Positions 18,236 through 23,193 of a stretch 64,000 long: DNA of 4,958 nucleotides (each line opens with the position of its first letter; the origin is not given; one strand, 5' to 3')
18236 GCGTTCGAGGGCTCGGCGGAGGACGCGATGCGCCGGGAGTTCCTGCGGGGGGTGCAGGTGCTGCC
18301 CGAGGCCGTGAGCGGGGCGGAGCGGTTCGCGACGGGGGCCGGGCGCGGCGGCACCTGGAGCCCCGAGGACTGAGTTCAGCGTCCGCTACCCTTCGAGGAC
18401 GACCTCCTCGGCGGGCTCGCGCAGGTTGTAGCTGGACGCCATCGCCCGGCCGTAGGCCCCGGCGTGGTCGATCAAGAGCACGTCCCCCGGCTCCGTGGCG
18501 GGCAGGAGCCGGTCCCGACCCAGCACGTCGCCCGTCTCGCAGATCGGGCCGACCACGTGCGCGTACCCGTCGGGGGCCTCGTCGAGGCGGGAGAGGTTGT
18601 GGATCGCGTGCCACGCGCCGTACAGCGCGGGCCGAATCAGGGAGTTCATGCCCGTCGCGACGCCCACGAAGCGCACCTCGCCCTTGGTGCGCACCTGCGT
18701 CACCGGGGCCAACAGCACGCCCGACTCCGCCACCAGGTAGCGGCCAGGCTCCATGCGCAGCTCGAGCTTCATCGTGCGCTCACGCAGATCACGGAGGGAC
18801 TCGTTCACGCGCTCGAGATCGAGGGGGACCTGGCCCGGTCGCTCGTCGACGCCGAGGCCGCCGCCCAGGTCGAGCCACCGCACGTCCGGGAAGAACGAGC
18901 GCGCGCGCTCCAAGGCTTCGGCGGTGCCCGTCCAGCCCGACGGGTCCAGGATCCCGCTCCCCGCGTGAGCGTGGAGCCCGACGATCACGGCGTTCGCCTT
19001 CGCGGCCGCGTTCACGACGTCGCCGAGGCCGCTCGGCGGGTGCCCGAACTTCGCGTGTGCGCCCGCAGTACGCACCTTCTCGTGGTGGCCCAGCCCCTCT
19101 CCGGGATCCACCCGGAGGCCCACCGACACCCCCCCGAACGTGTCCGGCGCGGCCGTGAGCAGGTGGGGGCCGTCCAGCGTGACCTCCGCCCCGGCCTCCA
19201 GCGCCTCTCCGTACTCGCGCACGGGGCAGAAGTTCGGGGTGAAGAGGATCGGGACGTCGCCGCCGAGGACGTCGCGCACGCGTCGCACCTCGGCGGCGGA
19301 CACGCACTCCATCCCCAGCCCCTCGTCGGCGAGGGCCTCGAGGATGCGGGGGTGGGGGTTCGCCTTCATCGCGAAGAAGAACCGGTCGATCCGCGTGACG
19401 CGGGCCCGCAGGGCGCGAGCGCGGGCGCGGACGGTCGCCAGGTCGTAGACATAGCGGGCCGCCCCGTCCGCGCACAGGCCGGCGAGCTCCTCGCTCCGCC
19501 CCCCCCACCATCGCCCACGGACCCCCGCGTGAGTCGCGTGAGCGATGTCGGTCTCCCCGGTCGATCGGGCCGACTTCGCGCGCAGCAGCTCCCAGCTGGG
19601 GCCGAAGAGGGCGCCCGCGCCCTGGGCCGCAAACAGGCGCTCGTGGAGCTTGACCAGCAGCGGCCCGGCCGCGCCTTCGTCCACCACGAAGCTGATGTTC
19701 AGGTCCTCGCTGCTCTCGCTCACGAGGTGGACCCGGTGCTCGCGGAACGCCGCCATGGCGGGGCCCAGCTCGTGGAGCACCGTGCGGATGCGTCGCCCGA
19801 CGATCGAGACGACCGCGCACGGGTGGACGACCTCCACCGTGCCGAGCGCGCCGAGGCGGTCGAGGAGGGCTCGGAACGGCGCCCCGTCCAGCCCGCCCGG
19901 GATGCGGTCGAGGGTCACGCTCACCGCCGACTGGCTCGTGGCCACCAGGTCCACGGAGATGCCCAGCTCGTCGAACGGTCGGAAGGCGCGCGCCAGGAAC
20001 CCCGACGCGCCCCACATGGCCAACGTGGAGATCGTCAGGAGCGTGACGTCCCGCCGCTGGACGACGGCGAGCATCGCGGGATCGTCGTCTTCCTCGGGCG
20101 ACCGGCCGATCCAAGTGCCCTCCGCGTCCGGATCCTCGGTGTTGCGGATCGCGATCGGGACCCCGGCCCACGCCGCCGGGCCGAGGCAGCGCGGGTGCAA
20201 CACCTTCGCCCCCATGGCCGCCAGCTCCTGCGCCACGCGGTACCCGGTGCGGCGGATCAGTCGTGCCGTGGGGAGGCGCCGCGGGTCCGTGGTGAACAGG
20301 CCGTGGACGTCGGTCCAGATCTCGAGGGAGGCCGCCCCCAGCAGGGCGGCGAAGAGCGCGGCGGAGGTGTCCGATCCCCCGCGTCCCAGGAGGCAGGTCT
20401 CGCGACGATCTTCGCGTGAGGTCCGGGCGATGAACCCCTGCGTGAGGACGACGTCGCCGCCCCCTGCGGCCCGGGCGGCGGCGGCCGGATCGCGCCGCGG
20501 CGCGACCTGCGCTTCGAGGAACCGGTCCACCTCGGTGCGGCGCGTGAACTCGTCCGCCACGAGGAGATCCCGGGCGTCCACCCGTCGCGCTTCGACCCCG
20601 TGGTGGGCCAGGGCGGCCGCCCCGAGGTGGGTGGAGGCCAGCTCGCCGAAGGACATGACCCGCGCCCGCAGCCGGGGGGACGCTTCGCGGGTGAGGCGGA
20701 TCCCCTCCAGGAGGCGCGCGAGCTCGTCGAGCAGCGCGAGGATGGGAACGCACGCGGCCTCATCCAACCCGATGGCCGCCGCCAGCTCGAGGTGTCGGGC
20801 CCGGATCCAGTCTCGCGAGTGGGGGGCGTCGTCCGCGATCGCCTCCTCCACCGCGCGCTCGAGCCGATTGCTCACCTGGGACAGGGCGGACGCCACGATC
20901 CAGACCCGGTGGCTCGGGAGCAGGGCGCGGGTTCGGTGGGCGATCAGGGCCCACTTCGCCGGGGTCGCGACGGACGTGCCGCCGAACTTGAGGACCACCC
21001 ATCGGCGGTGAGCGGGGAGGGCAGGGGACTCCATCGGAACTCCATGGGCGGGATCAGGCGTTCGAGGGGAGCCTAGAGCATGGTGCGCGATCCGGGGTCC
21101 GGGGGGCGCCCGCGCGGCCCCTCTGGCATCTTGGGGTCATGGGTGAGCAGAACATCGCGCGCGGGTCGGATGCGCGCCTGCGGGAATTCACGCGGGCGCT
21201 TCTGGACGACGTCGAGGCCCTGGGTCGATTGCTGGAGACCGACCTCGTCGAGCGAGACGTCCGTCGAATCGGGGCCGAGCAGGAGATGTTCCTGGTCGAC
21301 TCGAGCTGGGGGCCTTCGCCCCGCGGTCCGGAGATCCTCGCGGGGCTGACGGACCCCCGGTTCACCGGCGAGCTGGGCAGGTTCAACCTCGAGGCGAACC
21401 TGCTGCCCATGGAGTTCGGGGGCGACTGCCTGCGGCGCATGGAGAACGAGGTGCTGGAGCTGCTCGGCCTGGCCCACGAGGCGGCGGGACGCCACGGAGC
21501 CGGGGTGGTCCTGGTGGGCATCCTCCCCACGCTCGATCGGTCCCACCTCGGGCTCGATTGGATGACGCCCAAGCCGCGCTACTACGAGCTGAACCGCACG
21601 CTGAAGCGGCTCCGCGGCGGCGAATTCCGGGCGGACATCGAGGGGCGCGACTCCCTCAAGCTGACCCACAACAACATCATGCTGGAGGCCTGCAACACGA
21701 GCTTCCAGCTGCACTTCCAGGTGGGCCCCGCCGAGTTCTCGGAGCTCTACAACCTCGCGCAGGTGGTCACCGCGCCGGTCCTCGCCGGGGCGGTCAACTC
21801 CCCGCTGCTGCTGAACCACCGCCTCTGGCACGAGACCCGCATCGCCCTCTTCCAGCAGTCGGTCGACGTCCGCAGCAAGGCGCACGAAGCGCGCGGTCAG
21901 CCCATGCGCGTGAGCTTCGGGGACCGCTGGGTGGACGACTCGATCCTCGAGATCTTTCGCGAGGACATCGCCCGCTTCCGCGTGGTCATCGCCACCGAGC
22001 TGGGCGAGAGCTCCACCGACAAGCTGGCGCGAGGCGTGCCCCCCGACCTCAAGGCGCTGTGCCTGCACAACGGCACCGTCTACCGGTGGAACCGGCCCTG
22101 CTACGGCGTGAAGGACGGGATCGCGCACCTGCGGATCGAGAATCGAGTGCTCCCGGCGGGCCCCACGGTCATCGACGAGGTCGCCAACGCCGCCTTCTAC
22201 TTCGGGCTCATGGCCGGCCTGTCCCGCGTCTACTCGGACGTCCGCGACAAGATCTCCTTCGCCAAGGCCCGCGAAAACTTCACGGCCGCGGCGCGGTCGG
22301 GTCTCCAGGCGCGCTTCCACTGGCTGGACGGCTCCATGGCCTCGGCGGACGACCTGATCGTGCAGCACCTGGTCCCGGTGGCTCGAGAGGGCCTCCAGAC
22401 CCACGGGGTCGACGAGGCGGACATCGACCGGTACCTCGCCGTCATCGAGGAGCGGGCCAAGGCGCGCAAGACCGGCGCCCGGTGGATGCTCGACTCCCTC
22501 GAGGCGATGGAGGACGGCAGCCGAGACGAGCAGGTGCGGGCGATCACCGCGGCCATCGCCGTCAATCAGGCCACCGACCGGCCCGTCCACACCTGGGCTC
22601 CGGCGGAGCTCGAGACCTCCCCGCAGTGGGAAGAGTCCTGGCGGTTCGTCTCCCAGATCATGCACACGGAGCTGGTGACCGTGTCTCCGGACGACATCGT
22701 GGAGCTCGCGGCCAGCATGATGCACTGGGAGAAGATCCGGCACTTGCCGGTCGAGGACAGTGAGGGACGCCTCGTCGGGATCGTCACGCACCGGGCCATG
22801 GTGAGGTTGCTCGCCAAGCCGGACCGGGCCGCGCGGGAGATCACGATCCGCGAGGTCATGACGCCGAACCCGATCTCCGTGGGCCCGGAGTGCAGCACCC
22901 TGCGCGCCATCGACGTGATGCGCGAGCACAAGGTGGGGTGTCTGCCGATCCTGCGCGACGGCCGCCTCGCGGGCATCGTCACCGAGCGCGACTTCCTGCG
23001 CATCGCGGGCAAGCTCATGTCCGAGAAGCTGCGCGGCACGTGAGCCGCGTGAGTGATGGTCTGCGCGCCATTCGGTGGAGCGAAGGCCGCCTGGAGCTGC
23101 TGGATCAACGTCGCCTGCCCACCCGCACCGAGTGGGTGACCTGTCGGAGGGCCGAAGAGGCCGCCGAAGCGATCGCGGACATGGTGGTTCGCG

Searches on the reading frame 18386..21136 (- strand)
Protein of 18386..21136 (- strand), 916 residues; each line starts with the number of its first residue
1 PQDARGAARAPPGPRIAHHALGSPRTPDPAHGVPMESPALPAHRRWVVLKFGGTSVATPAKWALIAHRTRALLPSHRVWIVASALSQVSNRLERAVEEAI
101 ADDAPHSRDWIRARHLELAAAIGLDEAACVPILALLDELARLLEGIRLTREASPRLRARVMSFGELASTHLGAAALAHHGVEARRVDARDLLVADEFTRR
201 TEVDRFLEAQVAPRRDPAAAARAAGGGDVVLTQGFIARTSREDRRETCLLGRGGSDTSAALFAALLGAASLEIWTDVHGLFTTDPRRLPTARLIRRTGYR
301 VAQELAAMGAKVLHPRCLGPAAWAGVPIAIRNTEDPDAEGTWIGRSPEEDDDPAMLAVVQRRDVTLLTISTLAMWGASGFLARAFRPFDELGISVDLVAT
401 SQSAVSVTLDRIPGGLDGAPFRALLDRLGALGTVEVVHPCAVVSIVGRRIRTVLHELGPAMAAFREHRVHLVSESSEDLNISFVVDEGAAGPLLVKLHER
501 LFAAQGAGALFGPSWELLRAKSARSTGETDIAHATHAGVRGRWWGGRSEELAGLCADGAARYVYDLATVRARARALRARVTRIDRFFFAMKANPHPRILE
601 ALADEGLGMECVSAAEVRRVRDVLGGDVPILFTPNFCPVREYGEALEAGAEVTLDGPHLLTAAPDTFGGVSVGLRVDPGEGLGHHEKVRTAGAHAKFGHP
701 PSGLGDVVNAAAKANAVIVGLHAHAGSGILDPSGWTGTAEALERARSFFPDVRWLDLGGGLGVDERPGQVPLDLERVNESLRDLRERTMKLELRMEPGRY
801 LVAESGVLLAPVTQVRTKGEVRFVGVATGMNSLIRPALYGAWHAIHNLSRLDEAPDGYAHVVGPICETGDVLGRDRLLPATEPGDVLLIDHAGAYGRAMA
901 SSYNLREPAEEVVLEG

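Call 69: search_protein_families(library=pfam, proteins=[window:18386-21136:-], max_evalue=0.00001)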
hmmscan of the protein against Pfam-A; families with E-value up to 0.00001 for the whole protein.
window:18386-21136:- (916 aa): 4 families
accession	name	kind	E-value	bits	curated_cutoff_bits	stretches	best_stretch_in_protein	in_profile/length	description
PF00696.33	AA_kinase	-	1.3e-35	123.7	24.9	1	46-332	2-234/234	Amino acid kinase family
PF02784.22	Orn_Arg_deC_N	-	1.5e-32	113.4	23.4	1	567-803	2-247/247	Pyridoxal-dependent decarboxylase, pyridoxal binding domain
PF00278.28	Orn_DAP_Arg_deC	-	2.8e-22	79.3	23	1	562-893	2-95/95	Pyridoxal-dependent decarboxylase, C-terminal sheet domain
PF22468.2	ACT_9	-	6.6e-09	35.9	27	0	373-408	7-42/61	ACT domain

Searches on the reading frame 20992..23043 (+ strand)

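Call 69: search_protein_families(library=pfam, proteins=[window:20992-23043:+], max_evalue=0.00001)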
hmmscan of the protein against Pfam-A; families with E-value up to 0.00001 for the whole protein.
window:20992-23043:+ (683 aa): 1 family
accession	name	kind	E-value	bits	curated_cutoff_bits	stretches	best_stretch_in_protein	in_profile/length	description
PF00571.33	CBS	-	2.1e-28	98.8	24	2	619-671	1-54/57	CBS domain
